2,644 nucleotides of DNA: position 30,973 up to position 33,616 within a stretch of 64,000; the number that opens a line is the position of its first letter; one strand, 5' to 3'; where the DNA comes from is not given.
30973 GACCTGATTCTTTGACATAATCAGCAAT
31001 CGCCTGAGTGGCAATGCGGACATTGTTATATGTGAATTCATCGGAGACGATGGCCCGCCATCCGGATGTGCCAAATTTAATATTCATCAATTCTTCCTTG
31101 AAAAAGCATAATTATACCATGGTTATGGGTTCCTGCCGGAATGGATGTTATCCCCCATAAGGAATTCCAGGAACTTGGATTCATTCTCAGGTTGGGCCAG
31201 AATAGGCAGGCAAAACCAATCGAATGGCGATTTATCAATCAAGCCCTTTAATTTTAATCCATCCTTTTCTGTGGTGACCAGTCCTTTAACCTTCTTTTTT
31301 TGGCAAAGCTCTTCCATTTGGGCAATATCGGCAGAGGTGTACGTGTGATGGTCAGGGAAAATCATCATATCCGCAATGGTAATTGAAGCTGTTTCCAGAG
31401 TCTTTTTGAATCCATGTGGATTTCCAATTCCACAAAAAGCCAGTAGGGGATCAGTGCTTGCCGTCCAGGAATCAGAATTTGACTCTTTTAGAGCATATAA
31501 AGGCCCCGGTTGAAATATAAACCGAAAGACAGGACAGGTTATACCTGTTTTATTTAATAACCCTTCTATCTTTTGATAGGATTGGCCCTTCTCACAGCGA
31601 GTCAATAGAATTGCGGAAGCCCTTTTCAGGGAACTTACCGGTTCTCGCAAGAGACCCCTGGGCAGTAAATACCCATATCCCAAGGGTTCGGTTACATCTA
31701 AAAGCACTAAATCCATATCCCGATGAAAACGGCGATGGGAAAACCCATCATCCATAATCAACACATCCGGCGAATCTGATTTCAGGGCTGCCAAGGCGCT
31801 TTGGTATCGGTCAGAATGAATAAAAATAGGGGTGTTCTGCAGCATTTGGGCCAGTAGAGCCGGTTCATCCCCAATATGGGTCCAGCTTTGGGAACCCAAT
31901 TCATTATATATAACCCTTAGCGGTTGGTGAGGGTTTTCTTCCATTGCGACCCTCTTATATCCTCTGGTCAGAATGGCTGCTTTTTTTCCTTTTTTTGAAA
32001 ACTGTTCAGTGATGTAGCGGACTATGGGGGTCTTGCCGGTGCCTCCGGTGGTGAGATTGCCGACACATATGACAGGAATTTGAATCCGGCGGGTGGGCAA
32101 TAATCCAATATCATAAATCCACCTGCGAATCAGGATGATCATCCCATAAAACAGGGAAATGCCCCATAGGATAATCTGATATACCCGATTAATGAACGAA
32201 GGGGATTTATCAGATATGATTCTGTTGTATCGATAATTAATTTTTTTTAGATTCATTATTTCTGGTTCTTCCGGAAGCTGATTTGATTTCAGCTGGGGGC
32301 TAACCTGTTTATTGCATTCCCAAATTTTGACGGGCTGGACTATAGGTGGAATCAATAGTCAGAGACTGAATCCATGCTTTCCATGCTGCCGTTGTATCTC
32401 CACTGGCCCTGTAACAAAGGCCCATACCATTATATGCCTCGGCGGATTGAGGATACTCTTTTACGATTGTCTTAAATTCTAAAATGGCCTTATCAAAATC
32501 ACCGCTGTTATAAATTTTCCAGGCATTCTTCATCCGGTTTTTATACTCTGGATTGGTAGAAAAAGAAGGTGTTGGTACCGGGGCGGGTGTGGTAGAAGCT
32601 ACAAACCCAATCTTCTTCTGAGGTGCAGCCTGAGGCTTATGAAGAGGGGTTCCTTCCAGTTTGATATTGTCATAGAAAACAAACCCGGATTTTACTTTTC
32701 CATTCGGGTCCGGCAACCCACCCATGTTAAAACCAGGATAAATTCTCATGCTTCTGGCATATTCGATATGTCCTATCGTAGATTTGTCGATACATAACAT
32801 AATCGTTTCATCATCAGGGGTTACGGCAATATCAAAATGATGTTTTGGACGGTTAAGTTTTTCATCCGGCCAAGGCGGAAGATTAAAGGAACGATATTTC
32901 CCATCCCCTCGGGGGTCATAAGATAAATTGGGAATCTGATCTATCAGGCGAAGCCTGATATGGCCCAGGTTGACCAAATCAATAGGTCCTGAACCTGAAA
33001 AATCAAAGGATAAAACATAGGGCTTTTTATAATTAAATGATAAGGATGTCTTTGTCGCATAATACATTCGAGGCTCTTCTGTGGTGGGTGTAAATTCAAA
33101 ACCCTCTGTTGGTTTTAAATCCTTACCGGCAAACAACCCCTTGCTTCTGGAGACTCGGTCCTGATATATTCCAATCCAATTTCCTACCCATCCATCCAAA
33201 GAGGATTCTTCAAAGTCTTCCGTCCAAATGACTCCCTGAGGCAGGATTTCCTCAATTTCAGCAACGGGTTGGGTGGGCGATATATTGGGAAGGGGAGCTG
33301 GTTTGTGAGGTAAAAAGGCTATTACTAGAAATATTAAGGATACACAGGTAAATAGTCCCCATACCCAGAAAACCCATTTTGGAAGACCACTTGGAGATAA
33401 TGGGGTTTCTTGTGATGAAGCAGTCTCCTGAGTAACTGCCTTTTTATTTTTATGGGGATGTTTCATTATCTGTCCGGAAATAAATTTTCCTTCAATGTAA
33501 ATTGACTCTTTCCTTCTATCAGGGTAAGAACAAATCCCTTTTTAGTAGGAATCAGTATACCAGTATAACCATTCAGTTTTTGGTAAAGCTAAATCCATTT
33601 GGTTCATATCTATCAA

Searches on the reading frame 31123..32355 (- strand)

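Call 56: search_protein_families(library=ncbifam, proteins=[window:31123-32355:-], max_evalue=0.01)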
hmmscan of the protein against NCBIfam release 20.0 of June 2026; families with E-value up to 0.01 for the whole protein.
window:31123-32355:- (410 aa): 2 families
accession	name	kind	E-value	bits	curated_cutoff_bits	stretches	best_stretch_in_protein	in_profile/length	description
TIGR00682.1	lpxK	equivalog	3.6e-65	220.2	91.95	1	66-393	1-311/324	tetraacyldisaccharide 4'-kinase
NF001892.0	PRK00652.1-5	equivalog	2.2e-34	118.9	327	2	51-263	15-206/308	tetraacyldisaccharide 4'-kinase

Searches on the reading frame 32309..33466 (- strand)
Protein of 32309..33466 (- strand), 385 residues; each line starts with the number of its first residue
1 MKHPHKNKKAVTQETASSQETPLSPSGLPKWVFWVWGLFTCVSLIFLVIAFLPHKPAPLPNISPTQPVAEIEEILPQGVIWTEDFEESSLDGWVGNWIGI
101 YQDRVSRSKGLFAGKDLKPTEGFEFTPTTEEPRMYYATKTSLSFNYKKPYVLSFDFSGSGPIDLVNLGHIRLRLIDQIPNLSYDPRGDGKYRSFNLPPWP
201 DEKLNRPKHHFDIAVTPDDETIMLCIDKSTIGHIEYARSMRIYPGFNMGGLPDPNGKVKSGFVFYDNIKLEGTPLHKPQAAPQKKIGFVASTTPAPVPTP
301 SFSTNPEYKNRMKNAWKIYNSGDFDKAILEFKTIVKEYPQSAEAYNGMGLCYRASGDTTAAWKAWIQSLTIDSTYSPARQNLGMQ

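Call 39: search_protein_families(library=pfam, proteins=[window:32309-33466:-], max_evalue=0.001)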
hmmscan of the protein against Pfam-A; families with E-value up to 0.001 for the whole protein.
window:32309-33466:- (385 aa): 4 families
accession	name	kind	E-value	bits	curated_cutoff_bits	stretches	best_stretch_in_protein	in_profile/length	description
PF13432.12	TPR_16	-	7.5e-06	26.7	32.7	1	320-369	9-57/65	Tetratricopeptide repeat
PF13431.12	TPR_17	-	0.00014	22.3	24.4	0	331-362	2-33/34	Tetratricopeptide repeat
PF07719.23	TPR_2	-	0.00048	20.5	27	0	319-340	12-33/34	Tetratricopeptide repeat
PF14559.12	TPR_19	-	0.00091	19.9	25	0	321-361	4-44/68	Tetratricopeptide repeat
